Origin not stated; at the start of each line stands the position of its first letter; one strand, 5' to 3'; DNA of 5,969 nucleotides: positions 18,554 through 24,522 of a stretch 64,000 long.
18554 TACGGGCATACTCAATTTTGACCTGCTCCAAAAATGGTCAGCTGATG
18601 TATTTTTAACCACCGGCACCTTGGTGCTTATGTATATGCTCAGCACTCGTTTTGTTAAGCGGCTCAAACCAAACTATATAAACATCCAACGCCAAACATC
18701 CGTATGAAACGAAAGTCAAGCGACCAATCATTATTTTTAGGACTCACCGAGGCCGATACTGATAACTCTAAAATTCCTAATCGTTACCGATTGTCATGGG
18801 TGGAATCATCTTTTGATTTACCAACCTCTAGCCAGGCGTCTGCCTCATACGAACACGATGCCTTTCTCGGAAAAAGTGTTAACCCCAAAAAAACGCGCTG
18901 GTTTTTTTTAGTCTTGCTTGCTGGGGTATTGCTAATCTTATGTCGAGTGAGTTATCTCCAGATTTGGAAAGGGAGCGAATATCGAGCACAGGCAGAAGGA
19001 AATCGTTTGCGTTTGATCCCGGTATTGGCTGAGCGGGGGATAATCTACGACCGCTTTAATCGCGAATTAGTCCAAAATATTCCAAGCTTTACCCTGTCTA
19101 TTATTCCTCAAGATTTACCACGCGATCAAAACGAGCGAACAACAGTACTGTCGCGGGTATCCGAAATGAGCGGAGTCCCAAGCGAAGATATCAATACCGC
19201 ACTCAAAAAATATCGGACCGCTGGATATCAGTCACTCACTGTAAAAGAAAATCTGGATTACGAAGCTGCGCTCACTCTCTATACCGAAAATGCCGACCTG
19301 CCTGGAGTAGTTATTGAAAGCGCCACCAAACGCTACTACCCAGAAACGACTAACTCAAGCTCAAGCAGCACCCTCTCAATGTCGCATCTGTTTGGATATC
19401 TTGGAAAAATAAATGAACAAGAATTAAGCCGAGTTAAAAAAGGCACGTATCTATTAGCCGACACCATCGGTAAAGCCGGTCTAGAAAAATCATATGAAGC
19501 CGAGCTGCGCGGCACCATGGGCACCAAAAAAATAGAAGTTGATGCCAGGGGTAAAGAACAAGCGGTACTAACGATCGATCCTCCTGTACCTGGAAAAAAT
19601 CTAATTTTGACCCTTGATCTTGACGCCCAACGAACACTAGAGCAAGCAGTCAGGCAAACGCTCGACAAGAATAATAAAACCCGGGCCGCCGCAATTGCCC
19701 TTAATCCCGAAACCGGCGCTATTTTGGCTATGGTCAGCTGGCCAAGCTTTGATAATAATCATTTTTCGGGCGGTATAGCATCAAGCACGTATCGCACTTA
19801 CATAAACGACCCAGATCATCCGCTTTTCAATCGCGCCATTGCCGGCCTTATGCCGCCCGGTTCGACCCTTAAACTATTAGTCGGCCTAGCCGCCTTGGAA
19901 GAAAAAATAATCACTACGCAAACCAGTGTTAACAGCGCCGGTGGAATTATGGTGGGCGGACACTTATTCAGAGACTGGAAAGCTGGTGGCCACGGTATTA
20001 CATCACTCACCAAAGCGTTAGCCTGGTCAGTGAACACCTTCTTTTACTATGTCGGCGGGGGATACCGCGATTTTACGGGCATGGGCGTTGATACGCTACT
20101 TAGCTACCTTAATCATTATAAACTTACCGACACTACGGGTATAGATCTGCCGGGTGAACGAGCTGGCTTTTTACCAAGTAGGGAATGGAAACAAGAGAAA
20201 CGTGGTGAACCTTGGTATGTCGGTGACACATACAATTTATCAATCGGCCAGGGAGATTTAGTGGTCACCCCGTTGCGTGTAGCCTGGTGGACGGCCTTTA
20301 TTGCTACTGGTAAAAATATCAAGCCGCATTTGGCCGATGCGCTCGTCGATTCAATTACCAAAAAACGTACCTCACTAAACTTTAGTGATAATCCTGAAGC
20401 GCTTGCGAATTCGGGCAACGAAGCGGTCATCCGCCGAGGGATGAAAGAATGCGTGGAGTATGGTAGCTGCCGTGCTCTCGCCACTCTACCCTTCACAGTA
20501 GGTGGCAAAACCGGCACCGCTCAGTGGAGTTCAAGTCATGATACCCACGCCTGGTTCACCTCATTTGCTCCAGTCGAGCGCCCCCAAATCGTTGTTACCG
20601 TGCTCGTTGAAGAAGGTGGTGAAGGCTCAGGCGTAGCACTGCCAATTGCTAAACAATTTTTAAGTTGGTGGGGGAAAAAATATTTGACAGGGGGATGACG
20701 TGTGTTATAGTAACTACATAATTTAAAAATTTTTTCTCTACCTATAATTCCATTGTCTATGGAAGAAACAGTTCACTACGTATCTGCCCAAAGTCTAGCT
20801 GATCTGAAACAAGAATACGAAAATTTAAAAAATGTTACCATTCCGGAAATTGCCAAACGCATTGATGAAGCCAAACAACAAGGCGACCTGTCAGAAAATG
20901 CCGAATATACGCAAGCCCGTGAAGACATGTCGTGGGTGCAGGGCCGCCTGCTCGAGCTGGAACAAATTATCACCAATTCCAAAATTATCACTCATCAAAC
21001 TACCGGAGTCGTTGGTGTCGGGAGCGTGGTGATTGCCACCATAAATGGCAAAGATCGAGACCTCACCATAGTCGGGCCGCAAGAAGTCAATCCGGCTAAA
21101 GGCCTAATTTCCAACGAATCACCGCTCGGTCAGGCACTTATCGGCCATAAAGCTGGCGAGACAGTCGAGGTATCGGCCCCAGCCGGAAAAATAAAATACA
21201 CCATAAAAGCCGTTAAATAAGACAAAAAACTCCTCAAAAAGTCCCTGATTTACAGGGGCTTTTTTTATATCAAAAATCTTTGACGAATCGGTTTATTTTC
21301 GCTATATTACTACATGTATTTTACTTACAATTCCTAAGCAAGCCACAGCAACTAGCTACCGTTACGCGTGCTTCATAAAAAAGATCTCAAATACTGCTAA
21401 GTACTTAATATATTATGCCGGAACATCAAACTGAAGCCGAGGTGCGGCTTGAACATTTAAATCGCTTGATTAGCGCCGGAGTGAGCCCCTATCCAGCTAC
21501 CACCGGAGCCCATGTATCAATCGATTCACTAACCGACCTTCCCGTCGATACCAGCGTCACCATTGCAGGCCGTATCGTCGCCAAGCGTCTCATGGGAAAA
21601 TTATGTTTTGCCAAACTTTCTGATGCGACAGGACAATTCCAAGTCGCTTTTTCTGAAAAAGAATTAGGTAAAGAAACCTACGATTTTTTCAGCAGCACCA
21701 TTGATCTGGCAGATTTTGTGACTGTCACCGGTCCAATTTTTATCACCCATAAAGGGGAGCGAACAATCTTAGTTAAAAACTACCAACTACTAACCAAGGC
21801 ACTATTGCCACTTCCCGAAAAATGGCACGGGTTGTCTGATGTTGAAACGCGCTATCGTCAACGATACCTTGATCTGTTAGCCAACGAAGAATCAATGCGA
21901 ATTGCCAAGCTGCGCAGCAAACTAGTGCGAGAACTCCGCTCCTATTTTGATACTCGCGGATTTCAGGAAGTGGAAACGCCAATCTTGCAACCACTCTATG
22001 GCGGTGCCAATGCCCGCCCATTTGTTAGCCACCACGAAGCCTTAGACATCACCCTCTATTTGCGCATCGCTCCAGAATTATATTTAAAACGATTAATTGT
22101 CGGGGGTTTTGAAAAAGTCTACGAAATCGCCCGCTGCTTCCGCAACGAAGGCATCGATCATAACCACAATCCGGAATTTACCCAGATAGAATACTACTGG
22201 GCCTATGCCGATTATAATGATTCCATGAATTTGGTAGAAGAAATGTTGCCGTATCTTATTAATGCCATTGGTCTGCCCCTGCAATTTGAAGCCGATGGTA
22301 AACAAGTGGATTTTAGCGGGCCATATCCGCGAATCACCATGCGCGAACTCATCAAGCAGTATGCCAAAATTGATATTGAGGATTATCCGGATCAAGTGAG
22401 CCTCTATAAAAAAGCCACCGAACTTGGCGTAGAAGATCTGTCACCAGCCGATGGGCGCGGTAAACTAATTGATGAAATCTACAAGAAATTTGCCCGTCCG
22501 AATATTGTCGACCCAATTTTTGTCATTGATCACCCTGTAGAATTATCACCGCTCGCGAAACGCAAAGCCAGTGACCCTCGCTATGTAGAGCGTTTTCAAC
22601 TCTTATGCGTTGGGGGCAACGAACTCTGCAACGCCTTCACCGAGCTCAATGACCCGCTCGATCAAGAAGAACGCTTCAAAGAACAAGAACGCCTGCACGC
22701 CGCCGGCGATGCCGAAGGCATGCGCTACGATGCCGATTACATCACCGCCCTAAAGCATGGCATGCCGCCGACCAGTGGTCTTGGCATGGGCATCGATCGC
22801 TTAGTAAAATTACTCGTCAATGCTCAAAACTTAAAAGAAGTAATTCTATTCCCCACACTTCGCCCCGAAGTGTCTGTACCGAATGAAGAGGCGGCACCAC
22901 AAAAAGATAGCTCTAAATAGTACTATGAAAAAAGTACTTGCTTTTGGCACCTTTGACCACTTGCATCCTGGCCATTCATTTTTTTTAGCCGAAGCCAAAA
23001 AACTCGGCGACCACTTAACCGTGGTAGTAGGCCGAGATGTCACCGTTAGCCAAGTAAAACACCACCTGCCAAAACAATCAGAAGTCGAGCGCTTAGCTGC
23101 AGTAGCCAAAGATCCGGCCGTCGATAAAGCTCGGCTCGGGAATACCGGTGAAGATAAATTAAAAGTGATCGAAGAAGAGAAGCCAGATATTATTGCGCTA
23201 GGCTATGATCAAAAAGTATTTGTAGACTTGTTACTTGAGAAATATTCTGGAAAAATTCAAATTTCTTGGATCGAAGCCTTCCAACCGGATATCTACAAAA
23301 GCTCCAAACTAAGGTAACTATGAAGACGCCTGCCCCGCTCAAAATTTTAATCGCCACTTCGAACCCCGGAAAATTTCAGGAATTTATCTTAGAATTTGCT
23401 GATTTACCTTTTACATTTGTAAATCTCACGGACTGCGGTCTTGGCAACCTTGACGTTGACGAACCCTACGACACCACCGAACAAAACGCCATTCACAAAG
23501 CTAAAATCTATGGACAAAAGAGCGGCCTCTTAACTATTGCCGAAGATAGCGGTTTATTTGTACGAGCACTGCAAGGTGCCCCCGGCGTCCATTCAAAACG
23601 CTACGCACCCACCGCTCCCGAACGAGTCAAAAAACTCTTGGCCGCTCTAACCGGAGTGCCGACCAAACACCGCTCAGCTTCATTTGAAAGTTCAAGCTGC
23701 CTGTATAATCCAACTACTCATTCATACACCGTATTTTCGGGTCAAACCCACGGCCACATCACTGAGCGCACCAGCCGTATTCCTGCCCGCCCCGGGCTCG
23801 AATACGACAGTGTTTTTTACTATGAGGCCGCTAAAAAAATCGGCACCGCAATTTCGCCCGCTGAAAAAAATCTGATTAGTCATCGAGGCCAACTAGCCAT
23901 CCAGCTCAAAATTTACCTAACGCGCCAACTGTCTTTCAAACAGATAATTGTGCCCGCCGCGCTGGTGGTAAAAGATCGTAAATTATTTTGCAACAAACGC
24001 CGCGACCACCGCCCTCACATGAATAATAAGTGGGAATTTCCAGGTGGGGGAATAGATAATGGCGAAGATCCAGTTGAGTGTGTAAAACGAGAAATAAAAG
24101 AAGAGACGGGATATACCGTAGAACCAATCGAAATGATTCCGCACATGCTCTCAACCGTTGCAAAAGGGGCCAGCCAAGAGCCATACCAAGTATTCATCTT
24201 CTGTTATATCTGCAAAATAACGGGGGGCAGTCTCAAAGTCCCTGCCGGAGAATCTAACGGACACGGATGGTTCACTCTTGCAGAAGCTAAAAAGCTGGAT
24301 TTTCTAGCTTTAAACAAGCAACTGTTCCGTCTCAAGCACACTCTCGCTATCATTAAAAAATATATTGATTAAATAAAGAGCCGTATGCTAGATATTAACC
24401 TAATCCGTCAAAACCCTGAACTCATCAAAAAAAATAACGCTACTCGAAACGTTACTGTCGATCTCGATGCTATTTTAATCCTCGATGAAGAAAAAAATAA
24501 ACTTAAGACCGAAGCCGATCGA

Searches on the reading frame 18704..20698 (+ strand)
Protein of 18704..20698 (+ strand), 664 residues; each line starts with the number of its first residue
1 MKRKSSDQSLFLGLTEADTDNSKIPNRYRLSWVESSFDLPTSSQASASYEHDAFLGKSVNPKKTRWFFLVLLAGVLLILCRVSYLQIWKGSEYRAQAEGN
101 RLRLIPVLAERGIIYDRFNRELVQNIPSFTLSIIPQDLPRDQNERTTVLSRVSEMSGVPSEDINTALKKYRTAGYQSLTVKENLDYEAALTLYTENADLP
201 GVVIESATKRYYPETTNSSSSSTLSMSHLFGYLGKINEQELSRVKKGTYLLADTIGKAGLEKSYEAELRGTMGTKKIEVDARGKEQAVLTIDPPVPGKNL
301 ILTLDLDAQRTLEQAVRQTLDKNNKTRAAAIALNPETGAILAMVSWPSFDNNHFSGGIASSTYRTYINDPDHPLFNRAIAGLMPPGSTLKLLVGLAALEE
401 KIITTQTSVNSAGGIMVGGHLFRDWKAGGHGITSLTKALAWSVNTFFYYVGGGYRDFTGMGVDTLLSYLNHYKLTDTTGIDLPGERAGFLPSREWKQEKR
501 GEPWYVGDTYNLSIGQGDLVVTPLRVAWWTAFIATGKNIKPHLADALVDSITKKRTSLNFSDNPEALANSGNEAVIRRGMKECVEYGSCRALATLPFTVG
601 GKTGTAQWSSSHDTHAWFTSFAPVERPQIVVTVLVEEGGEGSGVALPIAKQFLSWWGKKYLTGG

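Call 64: search_protein_families(library=pfam, max_evalue=0.000001, proteins=[window:18704-20698:+])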
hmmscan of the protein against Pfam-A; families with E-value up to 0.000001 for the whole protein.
window:18704-20698:+ (664 aa): 2 families
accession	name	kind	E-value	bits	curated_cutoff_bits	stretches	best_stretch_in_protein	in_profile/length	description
PF00905.27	Transpeptidase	-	7.3e-50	170.3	22.1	1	329-653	2-298/299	Penicillin binding protein transpeptidase domain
PF03717.20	PBP_dimer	-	3.3e-37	129.1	24.4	1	109-287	4-177/180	Penicillin-binding Protein dimerisation domain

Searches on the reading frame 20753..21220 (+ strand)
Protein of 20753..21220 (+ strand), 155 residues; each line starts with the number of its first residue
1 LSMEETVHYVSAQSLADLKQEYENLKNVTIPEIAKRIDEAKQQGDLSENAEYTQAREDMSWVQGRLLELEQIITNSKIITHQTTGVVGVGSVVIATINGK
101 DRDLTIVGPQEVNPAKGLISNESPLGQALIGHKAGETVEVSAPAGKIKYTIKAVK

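Call 51: search_protein_families(library=pfam, max_evalue=0.000001, proteins=[window:20753-21220:+])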
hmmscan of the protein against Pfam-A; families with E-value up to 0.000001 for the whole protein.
window:20753-21220:+ (155 aa): 2 families
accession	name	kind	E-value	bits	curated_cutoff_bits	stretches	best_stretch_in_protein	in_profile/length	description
PF01272.25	GreA_GreB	-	6.4e-24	84.2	26.9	1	83-155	2-76/77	Transcription elongation factor, GreA/GreB, C-term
PF03449.20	GreA_GreB_N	-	2.3e-21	76.2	24.5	1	9-78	2-71/71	Transcription elongation factor, N-terminal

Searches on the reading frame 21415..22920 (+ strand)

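Call 51: search_protein_families(library=pfam, max_evalue=0.000001, proteins=[window:21415-22920:+])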
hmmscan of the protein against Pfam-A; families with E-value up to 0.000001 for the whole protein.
window:21415-22920:+ (501 aa): 3 families
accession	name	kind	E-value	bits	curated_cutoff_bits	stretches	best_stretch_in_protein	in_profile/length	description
PF00152.25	tRNA-synt_2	-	3.3e-88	296.1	25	1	143-482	2-307/308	tRNA synthetases class II (D, K and N)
PF01336.31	tRNA_anti-codon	-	8.9e-13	48.4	27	1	48-126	1-75/75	OB-fold nucleic acid binding domain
PF01409.25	tRNA-synt_2d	-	9.4e-07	29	19.8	0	234-293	104-162/246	tRNA synthetases class II core domain (F)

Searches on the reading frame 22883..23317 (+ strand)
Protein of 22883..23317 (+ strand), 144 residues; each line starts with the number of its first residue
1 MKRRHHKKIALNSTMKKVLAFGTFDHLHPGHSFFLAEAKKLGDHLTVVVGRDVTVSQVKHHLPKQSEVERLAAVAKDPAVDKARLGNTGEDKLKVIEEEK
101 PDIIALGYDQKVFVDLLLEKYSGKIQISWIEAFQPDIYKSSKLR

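Call 51: search_protein_families(library=pfam, max_evalue=0.000001, proteins=[window:22883-23317:+])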
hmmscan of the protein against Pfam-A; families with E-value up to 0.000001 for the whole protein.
window:22883-23317:+ (144 aa): 1 family
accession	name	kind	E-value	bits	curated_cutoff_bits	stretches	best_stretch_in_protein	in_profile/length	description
PF01467.32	CTP_transf_like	-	5.1e-12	46.6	21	1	19-144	1-131/133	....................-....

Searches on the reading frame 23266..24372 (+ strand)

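Call 51: search_protein_families(library=pfam, max_evalue=0.000001, proteins=[window:23266-24372:+])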
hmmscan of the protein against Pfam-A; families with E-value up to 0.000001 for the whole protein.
window:23266-24372:+ (368 aa): 3 families
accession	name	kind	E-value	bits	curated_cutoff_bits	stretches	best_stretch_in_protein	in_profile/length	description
PF01725.21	Ham1p_like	-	1e-38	133.5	22.5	1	27-210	1-179/186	Ham1 family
PF00293.34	NUDIX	-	3.5e-17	63.1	21.1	1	235-348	10-125/134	NUDIX domain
PF14815.12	NUDIX_4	-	3.3e-08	33.7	35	1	233-354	4-111/113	NUDIX domain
